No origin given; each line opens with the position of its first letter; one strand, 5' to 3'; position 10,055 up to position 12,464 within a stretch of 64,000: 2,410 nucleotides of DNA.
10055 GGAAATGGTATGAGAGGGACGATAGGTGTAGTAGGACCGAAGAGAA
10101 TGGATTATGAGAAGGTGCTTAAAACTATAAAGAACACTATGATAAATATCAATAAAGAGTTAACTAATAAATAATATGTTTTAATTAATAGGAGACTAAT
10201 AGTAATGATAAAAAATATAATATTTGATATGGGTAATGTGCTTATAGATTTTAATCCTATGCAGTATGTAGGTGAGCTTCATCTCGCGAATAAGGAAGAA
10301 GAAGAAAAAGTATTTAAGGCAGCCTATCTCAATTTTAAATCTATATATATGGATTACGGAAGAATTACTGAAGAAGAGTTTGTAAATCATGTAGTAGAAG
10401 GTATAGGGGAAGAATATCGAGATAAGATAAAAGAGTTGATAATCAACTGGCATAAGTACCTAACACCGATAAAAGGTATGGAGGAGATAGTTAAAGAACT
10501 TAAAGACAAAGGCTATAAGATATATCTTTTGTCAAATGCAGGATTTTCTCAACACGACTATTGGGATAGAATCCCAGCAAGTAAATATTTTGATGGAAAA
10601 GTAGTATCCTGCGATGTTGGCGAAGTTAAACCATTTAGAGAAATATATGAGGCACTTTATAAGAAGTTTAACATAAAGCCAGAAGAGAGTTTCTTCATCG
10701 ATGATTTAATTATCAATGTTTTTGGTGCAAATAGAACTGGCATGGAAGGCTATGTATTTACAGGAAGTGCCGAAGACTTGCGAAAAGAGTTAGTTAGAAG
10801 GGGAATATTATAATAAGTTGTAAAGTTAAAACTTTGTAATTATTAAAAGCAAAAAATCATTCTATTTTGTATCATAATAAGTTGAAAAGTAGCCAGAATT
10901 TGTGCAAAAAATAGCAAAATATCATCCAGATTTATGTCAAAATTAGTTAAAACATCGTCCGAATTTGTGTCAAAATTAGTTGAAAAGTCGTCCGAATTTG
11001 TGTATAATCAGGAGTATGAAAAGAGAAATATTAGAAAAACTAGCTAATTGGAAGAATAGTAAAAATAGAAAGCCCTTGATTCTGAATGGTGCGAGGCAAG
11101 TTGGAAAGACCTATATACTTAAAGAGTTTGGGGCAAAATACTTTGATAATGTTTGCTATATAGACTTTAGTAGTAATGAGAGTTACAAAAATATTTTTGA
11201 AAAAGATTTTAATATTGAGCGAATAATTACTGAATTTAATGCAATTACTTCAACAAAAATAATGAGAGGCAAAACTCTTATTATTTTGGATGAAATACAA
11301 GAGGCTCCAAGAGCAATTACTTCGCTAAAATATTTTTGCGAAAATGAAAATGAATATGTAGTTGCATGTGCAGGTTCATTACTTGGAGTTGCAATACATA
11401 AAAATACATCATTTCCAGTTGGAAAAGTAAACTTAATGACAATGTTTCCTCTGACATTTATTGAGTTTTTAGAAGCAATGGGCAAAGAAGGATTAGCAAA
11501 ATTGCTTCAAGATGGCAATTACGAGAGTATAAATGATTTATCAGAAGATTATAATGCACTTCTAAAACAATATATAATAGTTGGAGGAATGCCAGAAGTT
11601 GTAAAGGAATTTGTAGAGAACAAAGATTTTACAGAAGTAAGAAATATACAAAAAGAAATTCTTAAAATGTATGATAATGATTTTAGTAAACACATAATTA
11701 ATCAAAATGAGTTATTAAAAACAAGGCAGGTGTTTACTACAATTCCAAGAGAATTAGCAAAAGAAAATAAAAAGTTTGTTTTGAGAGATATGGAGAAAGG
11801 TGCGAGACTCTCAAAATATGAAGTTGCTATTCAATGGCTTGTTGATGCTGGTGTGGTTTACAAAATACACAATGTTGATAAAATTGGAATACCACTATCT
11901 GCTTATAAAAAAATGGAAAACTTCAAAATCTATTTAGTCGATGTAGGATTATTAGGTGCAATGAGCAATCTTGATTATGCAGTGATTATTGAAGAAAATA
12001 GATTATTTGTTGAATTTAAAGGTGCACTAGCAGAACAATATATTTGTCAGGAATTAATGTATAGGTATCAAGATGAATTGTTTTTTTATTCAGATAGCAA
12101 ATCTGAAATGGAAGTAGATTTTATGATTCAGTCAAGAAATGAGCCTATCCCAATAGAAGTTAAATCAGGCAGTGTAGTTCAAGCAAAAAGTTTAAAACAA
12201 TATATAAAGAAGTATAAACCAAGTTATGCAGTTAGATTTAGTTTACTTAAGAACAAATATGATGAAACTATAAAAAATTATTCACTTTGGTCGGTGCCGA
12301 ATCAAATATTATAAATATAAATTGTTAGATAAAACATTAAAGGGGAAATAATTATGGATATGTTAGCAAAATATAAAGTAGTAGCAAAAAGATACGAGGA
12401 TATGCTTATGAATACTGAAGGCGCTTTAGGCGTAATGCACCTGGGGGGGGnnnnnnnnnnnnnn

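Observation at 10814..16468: AT-rich three-gene island (ATPase-nuclease, nucleotidyltransferase, TIR-GNAT) bracketed by tandem-repeat arrays between HAD hydrolase and xpt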

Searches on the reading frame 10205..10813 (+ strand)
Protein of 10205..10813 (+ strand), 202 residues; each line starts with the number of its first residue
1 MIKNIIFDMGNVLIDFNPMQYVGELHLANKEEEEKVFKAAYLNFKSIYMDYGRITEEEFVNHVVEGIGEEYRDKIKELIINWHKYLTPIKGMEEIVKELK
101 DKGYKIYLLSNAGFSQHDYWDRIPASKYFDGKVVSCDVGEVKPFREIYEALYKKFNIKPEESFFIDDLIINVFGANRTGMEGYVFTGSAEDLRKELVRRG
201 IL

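Call 9: search_protein_families(library=pfam, proteins=[window:10205-10813:+], max_evalue=0.01)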
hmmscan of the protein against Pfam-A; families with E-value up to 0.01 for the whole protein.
window:10205-10813:+ (202 aa): 2 families
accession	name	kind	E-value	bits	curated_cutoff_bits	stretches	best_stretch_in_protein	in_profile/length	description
PF13419.12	HAD_2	-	2.1e-17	64.2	23.8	1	5-181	1-174/178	Haloacid dehalogenase-like hydrolase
PF00702.32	Hydrolase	-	1.6e-16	61.7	26.4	1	2-172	1-184/191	haloacid dehalogenase-like hydrolase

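Call 11: search_protein_families(library=ncbifam, proteins=[window:10205-10813:+], max_evalue=0.01)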
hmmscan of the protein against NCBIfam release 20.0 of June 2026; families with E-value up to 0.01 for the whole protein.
window:10205-10813:+ (202 aa): 24 families
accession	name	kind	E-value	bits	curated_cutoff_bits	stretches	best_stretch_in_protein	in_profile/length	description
TIGR02247.1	HAD-1A3-hyp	subfamily_domain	9.6e-18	64.7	125.4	1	2-182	2-192/211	epoxide hydrolase N-terminal domain-like phosphatase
TIGR02253.1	CTE7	subfamily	3.2e-16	59.8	169.75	1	1-186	1-194/221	TIGR02253 family HAD-type hydrolase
TIGR01509.1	HAD-SF-IA-v3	subfamily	1e-15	58.2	29.4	1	5-182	2-151/154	HAD-IA family hydrolase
NF006991.0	PRK09456.1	equivalog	6.7e-12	45.5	295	1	6-183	4-182/199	glucose-1-phosphatase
TIGR02254.1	YjjG_YfnB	equivalog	8.9e-10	38.4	159.9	1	3-186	2-197/223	YjjG family noncanonical pyrimidine nucleotidase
TIGR02252.1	DREG-2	subfamily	1.8e-09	37.6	155.2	1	30-183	35-202/203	HAD hydrolase, REG-2-like, family IA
TIGR01428.1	HAD_type_II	equivalog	4.8e-09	36.5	125.4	1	2-182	1-187/197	haloacid dehalogenase type II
TIGR01662.1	HAD-SF-IIIA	subfamily_domain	2.5e-07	30.9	44.6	1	87-183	25-136/141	HAD-IIIA family hydrolase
NF052576.1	PymNtasePynAStpc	equivalog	3.1e-07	30.3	350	1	3-183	4-198/229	pyrimidine 5'-nucleotidase PynA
TIGR01990.1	bPGM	equivalog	6.7e-07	29.4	189.4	1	2-180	1-181/187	beta-phosphoglucomutase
TIGR01993.1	Pyr-5-nucltdase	equivalog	1.1e-06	28.6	142.9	1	45-181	46-179/183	pyrimidine 5'-nucleotidase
TIGR01549.1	HAD-SF-IA-v1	subfamily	1e-05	26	23.3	0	89-160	64-131/149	HAD-IA family hydrolase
NF009804.0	PRK13288.1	equivalog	1.2e-05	24.9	218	1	1-179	2-175/215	pyrophosphatase PpaX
NF008087.0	PRK10826.1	equivalog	1.9e-05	24.4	191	1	2-180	7-186/222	hexitol phosphatase HxpB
NF053830.1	RUBPPhHalo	equivalog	2.4e-05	24.1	330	1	82-193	95-211/234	ribulose-1,5-bisphosphate 5-phosphatase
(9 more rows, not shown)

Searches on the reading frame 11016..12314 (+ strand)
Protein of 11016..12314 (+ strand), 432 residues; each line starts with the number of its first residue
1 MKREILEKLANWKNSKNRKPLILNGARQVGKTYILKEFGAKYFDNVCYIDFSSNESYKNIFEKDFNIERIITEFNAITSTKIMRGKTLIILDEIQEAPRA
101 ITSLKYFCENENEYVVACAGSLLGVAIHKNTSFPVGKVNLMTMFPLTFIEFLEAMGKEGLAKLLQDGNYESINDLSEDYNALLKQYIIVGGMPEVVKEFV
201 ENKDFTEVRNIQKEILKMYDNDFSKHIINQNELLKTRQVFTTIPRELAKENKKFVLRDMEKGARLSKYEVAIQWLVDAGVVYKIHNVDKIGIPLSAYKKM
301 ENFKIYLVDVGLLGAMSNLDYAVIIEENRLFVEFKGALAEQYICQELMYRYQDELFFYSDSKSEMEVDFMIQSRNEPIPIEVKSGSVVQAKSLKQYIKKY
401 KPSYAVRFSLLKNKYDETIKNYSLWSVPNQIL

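Call 9: search_protein_families(library=pfam, proteins=[window:11016-12314:+], max_evalue=0.01)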
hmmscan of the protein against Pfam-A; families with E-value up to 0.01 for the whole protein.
window:11016-12314:+ (432 aa): 6 families
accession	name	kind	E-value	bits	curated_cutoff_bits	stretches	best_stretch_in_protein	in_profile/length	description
PF13635.12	DUF4143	-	1.6e-33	116.1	28.1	1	221-385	2-160/160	Domain of unknown function (DUF4143)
PF13173.12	AAA_14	-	2.5e-27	95.9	27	1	18-152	2-129/129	AAA domain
PF00071.28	Ras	-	0.00072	19.6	21.6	0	177-252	59-135/162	Ras family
PF07728.20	AAA_5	-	0.0024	18.3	22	1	20-102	1-83/139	AAA domain (dynein-related subfamily)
PF13401.12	AAA_22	-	0.0027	18.5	27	0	17-97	4-96/130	AAA domain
PF01637.24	ATPase_2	-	0.0029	17.9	33.2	0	6-71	8-78/225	ATPase domain predominantly from Archaea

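Call 10: search_protein_families(library=padloc, proteins=[window:11016-12314:+], max_evalue=0.1)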
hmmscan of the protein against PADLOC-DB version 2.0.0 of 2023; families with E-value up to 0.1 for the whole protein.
window:11016-12314:+ (432 aa): 9 families
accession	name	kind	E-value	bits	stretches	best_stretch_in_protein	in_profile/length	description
PDLC04786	PDC-S01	-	1.2e-168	559.4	1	1-427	3-429/439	-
PDLC04788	PDC-S01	-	8e-114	379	1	1-428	1-430/448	-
PDLC04792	PDC-S01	-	9.6e-105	348.8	1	1-419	2-422/452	-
PDLC04789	PDC-S01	-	5.5e-22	76.3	1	2-403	3-359/375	-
PDLC04790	PDC-S01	-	2.1e-21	74.1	1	17-395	26-378/422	-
PDLC04787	PDC-S01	-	7.4e-21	72.5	1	2-384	12-357/412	-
PDLC04791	PDC-S01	-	2.7e-14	50.7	2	177-404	152-371/395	-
PDLC04140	mad8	-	0.0012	16.5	1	10-311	19-164/314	mads_8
PDLC02819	DpdC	-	0.0086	14.5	0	221-279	25-81/101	DpdC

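Call 11: search_protein_families(library=ncbifam, proteins=[window:11016-12314:+], max_evalue=0.01)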
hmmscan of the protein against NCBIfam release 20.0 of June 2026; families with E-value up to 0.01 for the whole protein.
window:11016-12314:+ (432 aa): 2 families
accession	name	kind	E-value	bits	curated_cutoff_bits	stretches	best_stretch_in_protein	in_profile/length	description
TIGR00230.1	sfsA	equivalog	0.00026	20.4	126.45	0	366-390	119-143/234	DNA/RNA nuclease SfsA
NF003233.0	PRK04195.2-3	equivalog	0.00092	18.1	471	1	2-94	22-105/504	replication factor C large subunit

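Call 103: search_dna_similar(query=window:11016-12314:+, collection=plasmids, mode=protein, max_evalue=1e-20, max_rows=12)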
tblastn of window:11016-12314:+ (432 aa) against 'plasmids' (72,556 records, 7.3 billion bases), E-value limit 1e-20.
Records with a match: 59; places in all: 67; records where one place covers at least 80% of the query: 59.
Best place of each record, by identity: <60% 59.
By first word of the organism name: Bacteroides 15; Acinetobacter 11; Vibrio 10; Parabacteroides 9; Segatella 3; Phocaeicola 2; Fusobacterium 2; Glaesserella 1; Collinsella 1; Ruminococcus 1; and 4 more.
By predicted mobility (MOB-suite, as given by PLSDB): non-mobilizable 43; mobilizable 16.
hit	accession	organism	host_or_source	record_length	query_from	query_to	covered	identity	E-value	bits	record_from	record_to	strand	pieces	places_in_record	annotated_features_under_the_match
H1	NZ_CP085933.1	Segatella copri DSM 18205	-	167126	1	427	99%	46.4%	6e-119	389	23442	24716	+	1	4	ATP-binding protein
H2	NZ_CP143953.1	Phocaeicola vulgatus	Homo sapiens,cell culture,fecal sample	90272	1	427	99%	45.4%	2e-120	392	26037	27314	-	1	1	ATP-binding protein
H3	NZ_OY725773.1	Parabacteroides distasonis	-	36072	1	427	99%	45.4%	4e-120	392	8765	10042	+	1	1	ATP-binding protein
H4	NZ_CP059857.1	Bacteroides zhangwenhongii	Homo sapiens,pure culture,feces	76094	1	427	99%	45.4%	4e-120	392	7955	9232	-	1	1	ATP-binding protein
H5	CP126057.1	Phocaeicola dorei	Homo sapiens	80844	1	427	99%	45.4%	4e-120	392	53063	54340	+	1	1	ATP-binding protein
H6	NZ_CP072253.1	Bacteroides cellulosilyticus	Homo sapiens,cultured bacterial ...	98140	1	427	99%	45.4%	4e-120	392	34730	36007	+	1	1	ATP-binding protein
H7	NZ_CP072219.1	Bacteroides xylanisolvens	Homo sapiens,cultured bacterial ...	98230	1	427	99%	45.4%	4e-120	392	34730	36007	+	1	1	ATP-binding protein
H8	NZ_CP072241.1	Bacteroides uniformis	Homo sapiens,cultured bacterial ...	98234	1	427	99%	45.4%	4e-120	392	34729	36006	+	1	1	ATP-binding protein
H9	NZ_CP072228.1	Bacteroides eggerthii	Homo sapiens,cultured bacterial ...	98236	1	427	99%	45.4%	4e-120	392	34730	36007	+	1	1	ATP-binding protein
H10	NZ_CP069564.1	Bacteroides fragilis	-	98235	1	427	99%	45.4%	4e-120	392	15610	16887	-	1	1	ATP-binding protein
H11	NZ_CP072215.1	Bacteroides xylanisolvens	Homo sapiens,cultured bacterial ...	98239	1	427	99%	45.4%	4e-120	392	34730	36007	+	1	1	ATP-binding protein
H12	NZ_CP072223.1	Bacteroides uniformis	Homo sapiens,cultured bacterial ...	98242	1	427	99%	45.4%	4e-120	392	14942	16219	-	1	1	ATP-binding protein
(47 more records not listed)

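Call 104: get_annotated_region(hit=H2, flank=2500)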
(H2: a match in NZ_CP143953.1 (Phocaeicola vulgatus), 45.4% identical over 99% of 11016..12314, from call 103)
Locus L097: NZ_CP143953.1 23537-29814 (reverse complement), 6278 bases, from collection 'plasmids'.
description: Phocaeicola vulgatus strain DFI.4.81 plasmid unnamed1, complete sequence
organism: Phocaeicola vulgatus (NCBI taxid 821)
taxonomy: Bacteria; Bacteroidota; Bacteroidia; Bacteroidales; Bacteroidaceae; Phocaeicola; Phocaeicola vulgatus
host: -; source: Homo sapiens,cell culture,fecal sample; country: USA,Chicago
typing (MOB-suite, as given by PLSDB): non-mobilizable; replicon rep_cluster_1702
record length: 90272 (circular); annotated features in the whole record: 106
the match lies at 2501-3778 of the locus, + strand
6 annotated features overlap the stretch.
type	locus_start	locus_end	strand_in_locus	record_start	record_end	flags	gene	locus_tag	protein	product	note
CDS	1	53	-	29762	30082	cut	-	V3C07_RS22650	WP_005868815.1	helix-turn-helix transcriptional regulator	-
CDS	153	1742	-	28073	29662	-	-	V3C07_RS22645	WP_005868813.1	type II toxin-antitoxin system HipA family toxin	-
CDS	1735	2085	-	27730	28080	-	-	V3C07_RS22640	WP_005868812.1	helix-turn-helix domain-containing protein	-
CDS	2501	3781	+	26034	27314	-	-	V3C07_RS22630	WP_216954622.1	ATP-binding protein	-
CDS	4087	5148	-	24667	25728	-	-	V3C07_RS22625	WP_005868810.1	LuxR C-terminal-related transcriptional regulator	-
CDS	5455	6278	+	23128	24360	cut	-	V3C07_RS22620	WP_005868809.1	DUF3575 domain-containing protein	-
